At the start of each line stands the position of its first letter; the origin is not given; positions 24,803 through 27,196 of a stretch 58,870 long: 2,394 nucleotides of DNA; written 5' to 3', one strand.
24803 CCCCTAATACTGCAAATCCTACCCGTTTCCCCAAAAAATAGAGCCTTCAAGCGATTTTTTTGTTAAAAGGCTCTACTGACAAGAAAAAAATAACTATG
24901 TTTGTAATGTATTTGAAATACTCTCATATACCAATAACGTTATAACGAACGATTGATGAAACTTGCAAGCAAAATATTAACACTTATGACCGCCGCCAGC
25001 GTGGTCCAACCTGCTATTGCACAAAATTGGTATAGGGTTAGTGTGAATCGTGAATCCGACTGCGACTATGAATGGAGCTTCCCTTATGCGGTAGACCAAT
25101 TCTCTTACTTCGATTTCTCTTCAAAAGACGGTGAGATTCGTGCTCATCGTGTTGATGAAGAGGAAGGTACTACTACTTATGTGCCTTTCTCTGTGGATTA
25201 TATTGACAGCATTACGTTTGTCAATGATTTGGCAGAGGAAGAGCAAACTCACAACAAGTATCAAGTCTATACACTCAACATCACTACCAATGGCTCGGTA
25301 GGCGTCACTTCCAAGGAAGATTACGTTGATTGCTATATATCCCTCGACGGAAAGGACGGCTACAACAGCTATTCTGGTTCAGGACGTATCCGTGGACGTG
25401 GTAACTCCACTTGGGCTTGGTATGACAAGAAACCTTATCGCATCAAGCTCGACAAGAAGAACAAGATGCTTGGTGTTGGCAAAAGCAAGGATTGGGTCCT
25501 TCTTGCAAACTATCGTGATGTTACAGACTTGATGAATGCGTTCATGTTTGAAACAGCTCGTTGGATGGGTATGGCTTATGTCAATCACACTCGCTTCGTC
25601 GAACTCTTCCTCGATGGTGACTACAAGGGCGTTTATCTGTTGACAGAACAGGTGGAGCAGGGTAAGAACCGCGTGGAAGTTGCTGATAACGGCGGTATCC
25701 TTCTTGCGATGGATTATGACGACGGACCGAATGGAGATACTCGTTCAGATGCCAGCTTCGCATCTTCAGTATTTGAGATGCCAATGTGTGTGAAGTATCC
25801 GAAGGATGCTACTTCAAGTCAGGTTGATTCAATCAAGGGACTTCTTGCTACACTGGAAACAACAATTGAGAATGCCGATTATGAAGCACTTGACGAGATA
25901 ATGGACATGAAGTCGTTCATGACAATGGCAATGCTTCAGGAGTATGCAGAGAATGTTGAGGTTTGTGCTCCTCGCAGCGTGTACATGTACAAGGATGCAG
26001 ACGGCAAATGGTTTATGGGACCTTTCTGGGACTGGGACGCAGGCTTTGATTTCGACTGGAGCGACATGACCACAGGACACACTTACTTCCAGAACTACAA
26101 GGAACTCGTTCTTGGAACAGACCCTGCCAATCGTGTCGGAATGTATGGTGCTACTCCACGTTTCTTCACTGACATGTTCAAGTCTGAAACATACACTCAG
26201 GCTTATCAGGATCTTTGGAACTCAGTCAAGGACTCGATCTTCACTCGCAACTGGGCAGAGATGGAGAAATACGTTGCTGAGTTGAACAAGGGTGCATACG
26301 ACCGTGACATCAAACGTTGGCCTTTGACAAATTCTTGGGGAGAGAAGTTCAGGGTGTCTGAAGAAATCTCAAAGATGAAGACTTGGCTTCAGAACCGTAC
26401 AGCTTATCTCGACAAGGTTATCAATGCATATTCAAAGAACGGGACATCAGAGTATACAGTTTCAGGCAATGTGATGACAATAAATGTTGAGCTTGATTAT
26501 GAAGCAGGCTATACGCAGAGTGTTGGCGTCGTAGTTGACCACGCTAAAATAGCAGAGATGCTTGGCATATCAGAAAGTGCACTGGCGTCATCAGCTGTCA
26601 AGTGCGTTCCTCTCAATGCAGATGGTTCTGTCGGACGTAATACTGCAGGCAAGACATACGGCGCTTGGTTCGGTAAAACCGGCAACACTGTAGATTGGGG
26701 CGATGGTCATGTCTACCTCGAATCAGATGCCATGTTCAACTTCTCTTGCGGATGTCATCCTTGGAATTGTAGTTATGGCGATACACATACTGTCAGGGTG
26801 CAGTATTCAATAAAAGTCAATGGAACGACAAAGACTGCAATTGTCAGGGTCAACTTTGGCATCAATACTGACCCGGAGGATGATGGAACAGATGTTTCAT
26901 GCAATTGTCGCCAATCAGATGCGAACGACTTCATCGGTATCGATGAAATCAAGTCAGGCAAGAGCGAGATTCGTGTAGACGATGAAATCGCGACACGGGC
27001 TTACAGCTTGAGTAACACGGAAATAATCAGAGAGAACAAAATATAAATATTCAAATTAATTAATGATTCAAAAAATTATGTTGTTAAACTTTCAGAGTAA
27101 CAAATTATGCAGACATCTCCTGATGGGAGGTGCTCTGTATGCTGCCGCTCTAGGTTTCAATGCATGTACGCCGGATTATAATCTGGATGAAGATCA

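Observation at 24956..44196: Double SusC/SusD locus built from a CotH-family protein and three fasciclin lipoproteins, with no recognisable CAZyme or regulator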

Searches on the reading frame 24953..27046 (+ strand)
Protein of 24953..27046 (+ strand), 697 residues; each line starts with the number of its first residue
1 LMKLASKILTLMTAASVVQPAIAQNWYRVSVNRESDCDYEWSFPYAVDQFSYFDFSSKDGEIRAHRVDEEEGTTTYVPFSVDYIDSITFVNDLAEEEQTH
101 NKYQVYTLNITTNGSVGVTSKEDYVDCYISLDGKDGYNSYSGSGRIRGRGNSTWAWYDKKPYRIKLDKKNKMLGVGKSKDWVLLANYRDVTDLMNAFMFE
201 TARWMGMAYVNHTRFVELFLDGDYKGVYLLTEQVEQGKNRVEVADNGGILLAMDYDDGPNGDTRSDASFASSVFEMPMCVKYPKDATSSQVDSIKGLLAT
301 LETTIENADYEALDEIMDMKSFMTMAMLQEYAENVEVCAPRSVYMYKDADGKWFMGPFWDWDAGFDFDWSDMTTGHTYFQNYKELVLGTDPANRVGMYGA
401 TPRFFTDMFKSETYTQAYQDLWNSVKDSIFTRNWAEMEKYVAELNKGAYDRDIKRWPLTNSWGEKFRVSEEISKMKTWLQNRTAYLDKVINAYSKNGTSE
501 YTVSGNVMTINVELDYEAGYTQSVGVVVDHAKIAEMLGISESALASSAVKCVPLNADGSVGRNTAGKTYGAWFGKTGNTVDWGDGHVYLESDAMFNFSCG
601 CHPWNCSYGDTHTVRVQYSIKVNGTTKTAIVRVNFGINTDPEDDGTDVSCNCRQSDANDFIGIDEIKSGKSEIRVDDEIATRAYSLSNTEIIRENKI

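Call 3: search_protein_families(library=pfam, proteins=[window:24953-27046:+], max_evalue=0.01)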
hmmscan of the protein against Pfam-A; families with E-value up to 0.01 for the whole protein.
window:24953-27046:+ (697 aa): 2 families
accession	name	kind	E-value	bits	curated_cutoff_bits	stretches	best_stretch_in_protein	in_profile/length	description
PF08757.17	CotH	-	1.2e-43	150.3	23.8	1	146-486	1-322/322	CotH kinase protein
PF16151.10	DUF4859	-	6.7e-13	49.1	22.6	1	524-618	5-112/120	Domain of unknown function (DUF4859)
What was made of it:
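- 24956..27046 (+): Secreted non-lipoprotein CotH-fold protein. Domains: N-terminal beta-sandwich (about 25-131), CotH domain (146-486), DUF4859 beta-sandwich (about 500-636), disordered tail (650-696). Pfam, call 3.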

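Call 4: search_protein_families(library=ncbifam, proteins=[window:24953-27046:+], max_evalue=0.01)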
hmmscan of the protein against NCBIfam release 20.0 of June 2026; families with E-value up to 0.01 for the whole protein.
window:24953-27046:+ (697 aa): 0 families

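Call 11: find_homologous_proteins(query=window:24953-27046:+)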
Query window:24953-27046:+ (697 aa): 3936 proteins with E <= 0.001 among 8000 candidates; the best 120 are listed.
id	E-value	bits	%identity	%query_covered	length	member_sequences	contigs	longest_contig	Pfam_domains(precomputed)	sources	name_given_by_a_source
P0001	0.0e+0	1544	96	98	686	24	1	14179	PF16151.11,PF08757.18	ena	-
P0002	0.0e+0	1152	75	93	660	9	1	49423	PF16151.11,PF08757.18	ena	-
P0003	0.0e+0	1149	77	91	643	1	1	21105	PF16151.11,PF08757.18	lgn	-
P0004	0.0e+0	1068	69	92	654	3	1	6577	PF16151.11,PF08757.18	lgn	-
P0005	0.0e+0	1031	69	92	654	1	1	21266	PF16151.11,PF08757.18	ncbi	-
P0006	0.0e+0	1028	69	92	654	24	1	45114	PF16151.11,PF08757.18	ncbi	-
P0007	0.0e+0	1016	68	90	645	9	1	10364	PF16151.11,PF08757.18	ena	-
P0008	3.1e-292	989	66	92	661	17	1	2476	PF16151.11,PF08757.18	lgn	-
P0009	2.3e-280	950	56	92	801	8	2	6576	PF16151.11,PF08757.18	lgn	-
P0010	3.2e-269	913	59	93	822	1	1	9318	PF16151.11,PF08757.18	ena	-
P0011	9.0e-264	895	60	92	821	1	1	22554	PF16151.11,PF08757.18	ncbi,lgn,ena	-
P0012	5.1e-262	889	57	100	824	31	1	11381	PF16151.11,PF08757.18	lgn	-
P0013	4.4e-261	886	59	92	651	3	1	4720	PF16151.11,PF08757.18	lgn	-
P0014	2.2e-260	884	57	93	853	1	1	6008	PF16151.11,PF08757.18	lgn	-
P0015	8.7e-260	882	60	93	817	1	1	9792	PF16151.11,PF08757.18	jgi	-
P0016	1.4e-257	875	58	92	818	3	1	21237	PF16151.11,PF08757.18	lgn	-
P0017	2.2e-257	874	59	92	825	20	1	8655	PF16151.11,PF08757.18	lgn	-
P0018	7.7e-256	869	55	100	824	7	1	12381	PF16151.11,PF08757.18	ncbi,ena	-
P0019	3.0e-255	867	60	92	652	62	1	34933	PF16151.11,PF08757.18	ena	-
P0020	5.4e-253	860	57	93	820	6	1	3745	PF16151.11,PF08757.18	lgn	-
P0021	1.9e-252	858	56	93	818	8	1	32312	PF16151.11,PF08757.18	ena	-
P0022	5.4e-252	856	59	90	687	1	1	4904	PF16151.11,PF08757.18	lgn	-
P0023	2.3e-250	851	59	89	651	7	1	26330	PF16151.11,PF08757.18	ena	-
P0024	1.6e-248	845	55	97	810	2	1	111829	PF16151.11,PF08757.18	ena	-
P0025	3.5e-245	834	58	89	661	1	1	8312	PF16151.11,PF08757.18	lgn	-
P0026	4.3e-242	824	56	92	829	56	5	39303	PF16151.11,PF08757.18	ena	-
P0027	7.7e-242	823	52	100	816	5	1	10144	PF16151.11,PF08757.18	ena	-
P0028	1.3e-238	812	52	100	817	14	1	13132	PF16151.11,PF08757.18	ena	-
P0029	4.2e-238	810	52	100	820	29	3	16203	PF16151.11,PF08757.18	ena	-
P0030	4.8e-238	810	54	92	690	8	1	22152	PF16151.11,PF08757.18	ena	-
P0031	3.6e-236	804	55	92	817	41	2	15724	PF16151.11,PF08757.18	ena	-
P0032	1.1e-235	802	51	100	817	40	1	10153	PF16151.11,PF08757.18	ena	-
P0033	6.5e-235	800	52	98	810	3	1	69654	PF16151.11,PF08757.18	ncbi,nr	ncbi:MAG: CotH kinase family protein [Bacteroidaceae bacterium]|nr:CotH kinase family protein [Bacte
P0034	1.2e-234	799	51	100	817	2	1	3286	PF16151.11,PF08757.18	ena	-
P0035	1.3e-234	799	51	100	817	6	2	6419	PF16151.11,PF08757.18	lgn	-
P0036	2.5e-232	791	54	93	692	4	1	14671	PF16151.11,PF08757.18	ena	-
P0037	3.2e-230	784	45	91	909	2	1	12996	PF16151.11,PF08757.18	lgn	-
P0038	4.1e-222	758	54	91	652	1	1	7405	PF08757.18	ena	-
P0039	4.1e-222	758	46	94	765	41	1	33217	PF16151.11,PF08757.18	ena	-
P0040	1.6e-216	739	51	91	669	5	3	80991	PF16151.11,PF08757.18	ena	-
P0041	1.8e-214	732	46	92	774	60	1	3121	PF16151.11,PF08757.18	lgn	-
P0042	1.0e-207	710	44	91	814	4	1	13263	PF16151.11,PF08757.18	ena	-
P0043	1.7e-207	709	46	92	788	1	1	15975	PF16151.11,PF08757.18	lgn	-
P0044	3.4e-203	695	46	89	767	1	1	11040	PF16151.11,PF08757.18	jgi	-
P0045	5.6e-201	688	44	91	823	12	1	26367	PF16151.11,PF08757.18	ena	-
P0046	5.5e-200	684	64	65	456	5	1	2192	PF08757.18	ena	-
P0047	4.5e-199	681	43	96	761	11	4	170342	PF16151.11,PF08757.18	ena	-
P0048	1.2e-198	680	45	88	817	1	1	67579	PF16151.11,PF08757.18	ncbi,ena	-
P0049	4.5e-198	678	44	88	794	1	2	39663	PF16151.11,PF08757.18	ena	-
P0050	4.0e-196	672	43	92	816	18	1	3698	PF16151.11,PF08757.18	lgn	-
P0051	3.6e-195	668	44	91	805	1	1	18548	PF16151.11,PF08757.18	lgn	-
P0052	2.0e-193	663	49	91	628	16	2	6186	PF16151.11,PF08757.18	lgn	-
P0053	1.5e-192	660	47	91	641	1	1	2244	PF16151.11,PF08757.18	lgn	-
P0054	1.7e-192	660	48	88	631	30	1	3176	PF08757.18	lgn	-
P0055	5.7e-192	658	48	90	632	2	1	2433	PF16151.11,PF08757.18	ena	-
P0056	1.9e-191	656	47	91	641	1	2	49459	PF16151.11,PF08757.18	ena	-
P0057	2.9e-191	656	47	91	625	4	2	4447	PF16151.11,PF08757.18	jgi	jgi:hypothetical protein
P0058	4.8e-191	655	47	88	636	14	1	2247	PF16151.11,PF08757.18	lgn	-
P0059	1.3e-190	653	47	90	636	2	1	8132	PF16151.11,PF08757.18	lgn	-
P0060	2.9e-190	652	48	90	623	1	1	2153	PF16151.11,PF08757.18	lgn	-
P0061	3.8e-190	652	49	86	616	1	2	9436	PF16151.11,PF08757.18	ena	-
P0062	6.5e-190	651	49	89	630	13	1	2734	PF16151.11,PF08757.18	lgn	-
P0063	6.6e-190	651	46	91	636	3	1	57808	PF16151.11,PF08757.18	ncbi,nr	ncbi:MAG: CotH kinase family protein [Bacteroidaceae bacterium]|nr:CotH kinase family protein [Bacte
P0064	7.1e-190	651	46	91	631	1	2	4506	PF16151.11,PF08757.18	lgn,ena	-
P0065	1.3e-189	650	47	88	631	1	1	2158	PF16151.11,PF08757.18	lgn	-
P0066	1.4e-189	650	46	91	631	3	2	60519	PF16151.11,PF08757.18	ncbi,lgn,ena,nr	ncbi:MAG: CotH kinase family protein [Bacteroidaceae bacterium]|nr:CotH kinase family protein [Bacte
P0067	1.6e-189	650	46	91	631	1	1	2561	PF16151.11,PF08757.18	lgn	-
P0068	2.1e-189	649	46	91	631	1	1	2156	PF16151.11,PF08757.18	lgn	-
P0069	2.5e-189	649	48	89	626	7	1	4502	PF08757.18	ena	-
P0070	3.7e-189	649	46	91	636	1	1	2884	PF16151.11,PF08757.18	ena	-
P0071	4.3e-189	648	46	87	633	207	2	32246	PF16151.11,PF08757.18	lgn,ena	-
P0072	1.6e-188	647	46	91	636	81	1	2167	PF16151.11,PF08757.18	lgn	-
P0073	3.2e-188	646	47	88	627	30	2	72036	PF16151.11,PF08757.18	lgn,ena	-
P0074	9.9e-188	644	47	91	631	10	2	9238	PF16151.11,PF08757.18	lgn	-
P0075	1.6e-187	643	47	90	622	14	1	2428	PF16151.11,PF08757.18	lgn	-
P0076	2.1e-187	643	47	88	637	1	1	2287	PF08757.18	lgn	-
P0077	2.8e-187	642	47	90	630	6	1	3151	PF16151.11,PF08757.18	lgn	-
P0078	2.9e-187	642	46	89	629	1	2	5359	PF16151.11,PF08757.18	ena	-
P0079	6.8e-187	641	48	88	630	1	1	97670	PF16151.11,PF08757.18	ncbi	-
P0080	7.3e-187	641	47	88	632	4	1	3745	PF16151.11,PF08757.18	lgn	-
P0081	1.1e-186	640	48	86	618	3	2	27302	PF16151.11,PF08757.18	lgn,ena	-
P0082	1.2e-186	640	47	91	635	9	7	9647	PF16151.11,PF08757.18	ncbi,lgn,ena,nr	ncbi:MAG: CotH kinase family protein [Bacteroidaceae bacterium]|nr:CotH kinase family protein [Bacte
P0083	1.7e-186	640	47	90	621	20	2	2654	PF16151.11,PF08757.18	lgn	-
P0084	2.0e-186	640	47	91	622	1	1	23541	PF16151.11,PF08757.18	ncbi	-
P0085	3.0e-186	639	49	88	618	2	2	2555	PF08757.18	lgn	-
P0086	3.1e-186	639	46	92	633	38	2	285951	PF16151.11,PF08757.18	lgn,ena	-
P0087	3.3e-186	639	47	88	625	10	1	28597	PF16151.11,PF08757.18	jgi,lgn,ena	-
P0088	3.7e-186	639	46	89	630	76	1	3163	PF16151.11,PF08757.18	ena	-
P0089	5.0e-186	638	48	91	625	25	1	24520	PF16151.11,PF08757.18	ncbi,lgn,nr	ncbi:MAG: CotH kinase family protein [Prevotellaceae bacterium]|nr:CotH kinase family protein [Prevo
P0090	6.7e-186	638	48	90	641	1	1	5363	PF16151.11,PF08757.18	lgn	-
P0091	1.3e-185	637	47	90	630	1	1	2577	PF16151.11,PF08757.18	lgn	-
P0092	1.6e-185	637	47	88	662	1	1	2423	PF16151.11,PF08757.18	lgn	-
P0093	2.1e-185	636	47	90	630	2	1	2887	PF16151.11,PF08757.18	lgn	-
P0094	2.4e-185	636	47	91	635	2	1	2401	PF08757.18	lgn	-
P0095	2.9e-185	636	48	88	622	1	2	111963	PF16151.11,PF08757.18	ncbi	-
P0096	3.8e-185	635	47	90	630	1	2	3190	PF16151.11,PF08757.18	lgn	-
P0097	4.4e-185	635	47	90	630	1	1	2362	PF16151.11,PF08757.18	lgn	-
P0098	6.5e-185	635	46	91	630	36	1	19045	PF16151.11,PF08757.18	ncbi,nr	ncbi:MAG: CotH kinase family protein [Bacteroidaceae bacterium]|nr:CotH kinase family protein [Bacte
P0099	7.8e-185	634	48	86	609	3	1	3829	PF16151.11,PF08757.18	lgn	-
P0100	1.0e-184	634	47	88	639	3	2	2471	PF16151.11,PF08757.18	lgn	-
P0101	1.3e-184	634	49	88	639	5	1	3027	PF16151.11,PF08757.18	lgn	-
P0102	1.9e-184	633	46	90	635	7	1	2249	PF16151.11,PF08757.18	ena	-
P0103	2.0e-184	633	46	91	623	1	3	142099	PF16151.11,PF08757.18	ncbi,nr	ncbi:MAG: CotH kinase family protein [Bacteroides sp.]|nr:CotH kinase family protein [Roseburia sp.]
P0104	7.3e-184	631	47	90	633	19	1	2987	PF16151.11,PF08757.18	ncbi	-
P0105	7.9e-184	631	46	91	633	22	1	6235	PF16151.11,PF08757.18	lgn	-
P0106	9.1e-184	631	46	89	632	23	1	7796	PF16151.11,PF08757.18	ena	-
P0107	1.0e-183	631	45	91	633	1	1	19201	PF16151.11,PF08757.18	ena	-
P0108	1.1e-183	631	46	90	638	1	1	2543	PF16151.11,PF08757.18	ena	-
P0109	1.5e-183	630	46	91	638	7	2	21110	PF16151.11,PF08757.18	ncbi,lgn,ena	-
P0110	2.3e-183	630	46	92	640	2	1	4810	PF16151.11,PF08757.18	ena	-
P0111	3.9e-183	629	46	86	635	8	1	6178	PF08757.18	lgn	-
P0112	1.8e-182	627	49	86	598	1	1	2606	PF16151.11,PF08757.18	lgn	-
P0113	3.2e-182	626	46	88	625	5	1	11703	PF16151.11,PF08757.18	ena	-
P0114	3.5e-182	626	46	91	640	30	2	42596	PF16151.11,PF08757.18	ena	-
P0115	3.7e-182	626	47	88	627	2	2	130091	PF16151.11,PF08757.18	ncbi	-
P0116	4.4e-182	625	41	91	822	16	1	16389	PF16151.11,PF08757.18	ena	-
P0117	4.8e-182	625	47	90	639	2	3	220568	PF16151.11,PF08757.18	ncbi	-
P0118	7.3e-182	625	46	88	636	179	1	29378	PF16151.11,PF08757.18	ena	-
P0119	1.4e-181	624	45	91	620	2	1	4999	PF16151.11,PF08757.18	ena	-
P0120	1.4e-181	624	46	92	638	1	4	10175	PF16151.11,PF08757.18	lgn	-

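Call 12: find_encoding_contigs(protein=P0086, flank=10000, max_places=2)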
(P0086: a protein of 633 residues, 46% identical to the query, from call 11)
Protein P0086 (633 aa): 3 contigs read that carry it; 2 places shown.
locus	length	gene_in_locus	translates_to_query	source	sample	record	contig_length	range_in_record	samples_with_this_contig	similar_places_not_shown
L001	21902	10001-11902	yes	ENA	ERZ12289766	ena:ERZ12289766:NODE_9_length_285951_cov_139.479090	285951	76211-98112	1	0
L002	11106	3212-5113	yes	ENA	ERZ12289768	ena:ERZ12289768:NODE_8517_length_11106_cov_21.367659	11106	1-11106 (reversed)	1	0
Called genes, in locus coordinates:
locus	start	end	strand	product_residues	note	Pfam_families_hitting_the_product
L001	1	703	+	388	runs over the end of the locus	PF28548:4TM_phosphoesterase, PF00149:Metallophos, PF12850:Metallophos_2 (weak)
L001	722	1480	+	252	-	PF01553:Acyltransferase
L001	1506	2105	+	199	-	-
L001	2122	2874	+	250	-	PF00535:Glycos_transf_2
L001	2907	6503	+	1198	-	PF17757:UvrB_inter, PF02559:CarD_TRCF_RID, PF04851:ResIII (weak), PF00270:DEAD, PF00271:Helicase_C, PF03461:TRCF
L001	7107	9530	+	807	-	PF07944:Beta-AFase-like_GH127_cat, PF20736:Glyco_hydro127M, PF20737:Glyco_hydro127C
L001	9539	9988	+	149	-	PF18962:Por_Secre_tail (weak)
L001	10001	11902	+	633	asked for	PF08757:CotH, PF16151:DUF4859 (weak)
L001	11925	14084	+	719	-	PF19527:DUF6055, PF16151:DUF4859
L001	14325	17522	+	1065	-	PF13734:Inhibitor_I69, PF01640:Peptidase_C10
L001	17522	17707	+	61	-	-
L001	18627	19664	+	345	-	PF03590:AsnA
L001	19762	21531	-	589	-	PF05496:RuvB_N (faint), PF13177:DNA_pol3_delta2, PF13401:AAA_22 (faint), PF13604:AAA_30 (faint), PF00004:AAA, PF22608:DNAX_ATPase_lid, PF12169:DNA_pol3_gamma3 (weak), PF28557:DUF8439, +2 more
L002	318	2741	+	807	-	PF07944:Beta-AFase-like_GH127_cat, PF20736:Glyco_hydro127M, PF20737:Glyco_hydro127C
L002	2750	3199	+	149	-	PF18962:Por_Secre_tail (weak)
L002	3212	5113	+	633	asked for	PF08757:CotH, PF16151:DUF4859 (weak)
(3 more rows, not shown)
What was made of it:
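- A 46%-identical CotH+DUF4859 sits next to GH127 in L001 (call 12).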

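Call 13: find_encoding_contigs(protein=P0024, flank=10000, max_places=2)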
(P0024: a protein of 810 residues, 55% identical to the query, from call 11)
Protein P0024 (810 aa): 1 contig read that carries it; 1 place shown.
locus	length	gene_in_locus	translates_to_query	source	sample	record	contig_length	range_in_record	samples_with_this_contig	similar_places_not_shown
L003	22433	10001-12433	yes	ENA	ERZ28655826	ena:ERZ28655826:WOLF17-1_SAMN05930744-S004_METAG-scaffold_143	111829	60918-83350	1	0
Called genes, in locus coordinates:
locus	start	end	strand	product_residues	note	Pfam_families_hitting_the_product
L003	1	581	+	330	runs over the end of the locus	PF01193:RNA_pol_L, PF01000:RNA_pol_A_bac, PF03118:RNA_pol_A_CTD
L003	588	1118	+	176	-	PF01196:Ribosomal_L17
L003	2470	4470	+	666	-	PF01841:Transglut_core (faint)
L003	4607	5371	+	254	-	-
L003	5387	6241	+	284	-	-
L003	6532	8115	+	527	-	PF04932:Wzy_C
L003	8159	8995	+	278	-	-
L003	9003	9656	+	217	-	PF13306:LRR_5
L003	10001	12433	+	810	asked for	PF08757:CotH, PF16151:DUF4859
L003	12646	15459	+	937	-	PF02469:Fasciclin (faint)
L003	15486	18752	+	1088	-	PF13620:CarboxypepD_reg (weak), PF13715:CarbopepD_reg_2, PF07715:Plug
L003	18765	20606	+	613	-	PF07980:SusD_RagB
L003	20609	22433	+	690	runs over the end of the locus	PF02469:Fasciclin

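Call 14: find_encoding_contigs(protein=P0002, flank=10000, max_places=2)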
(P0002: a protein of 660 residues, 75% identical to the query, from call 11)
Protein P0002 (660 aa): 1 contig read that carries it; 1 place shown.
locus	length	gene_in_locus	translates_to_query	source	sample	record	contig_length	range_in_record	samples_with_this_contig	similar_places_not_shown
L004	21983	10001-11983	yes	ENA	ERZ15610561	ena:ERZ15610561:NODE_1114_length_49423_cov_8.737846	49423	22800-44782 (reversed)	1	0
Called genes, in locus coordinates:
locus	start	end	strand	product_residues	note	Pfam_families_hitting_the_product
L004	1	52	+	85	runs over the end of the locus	PF00366:Ribosomal_S17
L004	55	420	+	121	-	PF00238:Ribosomal_L14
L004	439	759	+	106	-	PF00467:KOW (weak), PF17136:ribosomal_L24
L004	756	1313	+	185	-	PF00281:Ribosomal_L5, PF00673:Ribosomal_L5_C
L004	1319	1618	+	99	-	PF00253:Ribosomal_S14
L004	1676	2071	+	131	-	PF00410:Ribosomal_S8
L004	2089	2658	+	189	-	PF00347:Ribosomal_L6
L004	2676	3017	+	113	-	PF00861:Ribosomal_L18p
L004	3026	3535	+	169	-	PF00333:Ribosomal_S5, PF03719:Ribosomal_S5_C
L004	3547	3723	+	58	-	PF00327:Ribosomal_L30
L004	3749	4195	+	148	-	PF00828:Ribosomal_L27A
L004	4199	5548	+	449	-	PF00344:SecY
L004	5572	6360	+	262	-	PF00557:Peptidase_M24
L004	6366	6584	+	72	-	PF01176:eIF-1a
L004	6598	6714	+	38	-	PF00444:Ribosomal_L36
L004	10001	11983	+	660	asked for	PF08757:CotH, PF16151:DUF4859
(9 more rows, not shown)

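Call 15: search_solved_structures(query=window:24953-27046:+, max_evalue=0.1)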
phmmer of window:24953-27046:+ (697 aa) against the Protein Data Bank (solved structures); distinct sequences matched with E-value up to 0.1: 0.

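Call 42: search_solved_structures(query=A3, max_evalue=1, show_alignments=2)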
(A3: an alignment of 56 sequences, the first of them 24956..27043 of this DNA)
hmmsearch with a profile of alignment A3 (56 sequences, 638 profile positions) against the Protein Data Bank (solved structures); distinct sequences matched with E-value up to 1: 4.
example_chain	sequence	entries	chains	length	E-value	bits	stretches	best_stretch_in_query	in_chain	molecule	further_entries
6d7k_C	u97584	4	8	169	0.023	16.4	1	496-595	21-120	Methane monooxygenase hydroxylase, MmoZ | Methane monooxygenase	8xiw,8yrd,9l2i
6vk4_C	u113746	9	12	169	0.051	15.3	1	497-595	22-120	Methane monooxygenase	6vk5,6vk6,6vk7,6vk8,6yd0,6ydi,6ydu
7m8q_C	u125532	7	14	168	0.051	15.3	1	497-595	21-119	Methane monooxygenase gamma chain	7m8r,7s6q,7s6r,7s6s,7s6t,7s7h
1mhy_G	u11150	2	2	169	0.075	14.7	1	497-595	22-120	METHANE MONOOXYGENASE HYDROXYLASE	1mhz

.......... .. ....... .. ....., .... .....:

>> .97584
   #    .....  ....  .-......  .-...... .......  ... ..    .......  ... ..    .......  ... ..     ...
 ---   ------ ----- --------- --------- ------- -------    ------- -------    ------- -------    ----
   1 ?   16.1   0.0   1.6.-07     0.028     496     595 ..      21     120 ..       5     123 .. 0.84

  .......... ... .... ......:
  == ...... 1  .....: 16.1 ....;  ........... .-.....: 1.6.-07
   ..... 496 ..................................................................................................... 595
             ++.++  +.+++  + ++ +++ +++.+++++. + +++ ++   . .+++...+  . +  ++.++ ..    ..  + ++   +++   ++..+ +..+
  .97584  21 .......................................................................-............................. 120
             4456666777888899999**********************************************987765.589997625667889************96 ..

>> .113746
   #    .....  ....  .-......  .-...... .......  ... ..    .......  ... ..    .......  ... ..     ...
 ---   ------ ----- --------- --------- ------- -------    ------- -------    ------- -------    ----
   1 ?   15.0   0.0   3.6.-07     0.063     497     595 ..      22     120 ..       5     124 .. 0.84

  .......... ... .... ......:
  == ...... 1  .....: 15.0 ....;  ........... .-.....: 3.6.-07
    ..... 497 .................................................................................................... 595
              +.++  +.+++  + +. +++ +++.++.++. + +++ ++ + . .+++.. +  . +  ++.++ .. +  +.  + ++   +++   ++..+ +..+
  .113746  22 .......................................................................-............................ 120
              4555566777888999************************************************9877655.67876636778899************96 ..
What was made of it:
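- Closest known: Bacillus spore-coat kinase CotH. Different: Below 15% identity; undetectable by sequence search against the PDB (calls 15, 42).
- Tried and rejected: Searches with the CotH protein and with a 56-sequence profile found no CotH structure (calls 15, 42).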
